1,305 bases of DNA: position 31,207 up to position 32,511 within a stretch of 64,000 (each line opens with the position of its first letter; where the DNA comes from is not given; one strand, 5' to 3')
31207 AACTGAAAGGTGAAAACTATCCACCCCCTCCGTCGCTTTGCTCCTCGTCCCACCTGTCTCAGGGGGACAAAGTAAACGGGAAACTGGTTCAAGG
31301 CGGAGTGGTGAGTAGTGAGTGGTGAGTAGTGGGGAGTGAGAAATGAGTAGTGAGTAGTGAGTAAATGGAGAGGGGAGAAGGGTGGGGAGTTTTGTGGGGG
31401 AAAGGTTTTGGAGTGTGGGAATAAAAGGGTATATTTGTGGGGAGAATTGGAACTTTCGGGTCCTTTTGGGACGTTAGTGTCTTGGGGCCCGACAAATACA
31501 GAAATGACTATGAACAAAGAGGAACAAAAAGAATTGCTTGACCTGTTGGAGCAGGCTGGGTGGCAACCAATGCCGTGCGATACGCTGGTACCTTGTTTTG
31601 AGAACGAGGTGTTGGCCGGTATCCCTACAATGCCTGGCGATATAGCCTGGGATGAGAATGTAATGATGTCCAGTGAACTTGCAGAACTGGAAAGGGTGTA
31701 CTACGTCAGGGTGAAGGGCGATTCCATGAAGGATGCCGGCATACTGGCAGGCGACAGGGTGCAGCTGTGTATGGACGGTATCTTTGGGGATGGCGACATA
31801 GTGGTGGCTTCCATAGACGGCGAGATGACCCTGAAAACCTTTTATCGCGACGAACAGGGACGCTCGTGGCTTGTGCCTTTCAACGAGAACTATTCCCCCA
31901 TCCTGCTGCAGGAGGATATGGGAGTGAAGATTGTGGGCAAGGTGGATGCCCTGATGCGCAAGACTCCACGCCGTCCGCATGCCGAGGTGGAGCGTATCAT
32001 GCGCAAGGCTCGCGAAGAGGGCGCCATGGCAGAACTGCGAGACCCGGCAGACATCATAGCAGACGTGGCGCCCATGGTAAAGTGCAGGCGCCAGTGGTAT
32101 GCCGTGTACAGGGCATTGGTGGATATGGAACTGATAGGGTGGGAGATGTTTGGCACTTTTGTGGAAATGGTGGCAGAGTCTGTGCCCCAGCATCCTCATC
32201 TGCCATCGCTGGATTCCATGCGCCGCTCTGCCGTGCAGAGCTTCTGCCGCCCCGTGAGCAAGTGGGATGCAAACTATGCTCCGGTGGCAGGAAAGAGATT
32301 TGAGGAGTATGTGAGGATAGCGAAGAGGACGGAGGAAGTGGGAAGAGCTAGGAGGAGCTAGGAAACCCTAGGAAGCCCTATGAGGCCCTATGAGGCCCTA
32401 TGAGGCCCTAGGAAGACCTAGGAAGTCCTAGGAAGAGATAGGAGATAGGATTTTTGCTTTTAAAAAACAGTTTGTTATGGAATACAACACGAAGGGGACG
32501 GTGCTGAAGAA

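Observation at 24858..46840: Many sequence-unrelated short-period 'word' arrays sit at gene 3' ends, donate stop codons and co-localise with hairpin elements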

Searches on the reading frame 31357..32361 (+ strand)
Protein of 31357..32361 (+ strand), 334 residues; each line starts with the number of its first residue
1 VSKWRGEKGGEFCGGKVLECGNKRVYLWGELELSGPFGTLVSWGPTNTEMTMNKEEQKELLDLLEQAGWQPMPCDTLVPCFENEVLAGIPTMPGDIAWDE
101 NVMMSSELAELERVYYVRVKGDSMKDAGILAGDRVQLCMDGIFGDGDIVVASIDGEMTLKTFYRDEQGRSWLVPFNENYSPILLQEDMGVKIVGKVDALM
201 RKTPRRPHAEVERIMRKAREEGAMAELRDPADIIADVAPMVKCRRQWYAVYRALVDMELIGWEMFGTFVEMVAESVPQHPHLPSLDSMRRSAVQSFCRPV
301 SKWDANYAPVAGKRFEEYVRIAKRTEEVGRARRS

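Call 6: search_protein_families(library=ncbifam, proteins=[window:31357-32361:+])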
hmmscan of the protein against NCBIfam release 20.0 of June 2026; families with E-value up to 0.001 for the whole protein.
window:31357-32361:+ (334 aa): 2 families
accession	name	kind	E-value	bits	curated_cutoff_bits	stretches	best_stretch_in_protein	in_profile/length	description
TIGR00498.1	lexA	equivalog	1.4e-18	67.2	110.95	1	107-202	108-201/203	transcriptional repressor LexA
NF007621.2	PRK10276.1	subfamily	2.3e-16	59.8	110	1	88-198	3-112/115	translesion error-prone DNA polymerase V autoproteolytic subunit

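Call 90: search_protein_families(library=pfam, proteins=[window:31504-32361:+], max_evalue=0.01)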
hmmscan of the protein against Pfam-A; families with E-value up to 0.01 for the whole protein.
window:31504-32361:+ (285 aa): 1 family
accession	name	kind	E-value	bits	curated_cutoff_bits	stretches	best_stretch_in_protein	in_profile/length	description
PF00717.28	Peptidase_S24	-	2.5e-21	76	23.3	1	34-147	4-115/116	Peptidase S24-like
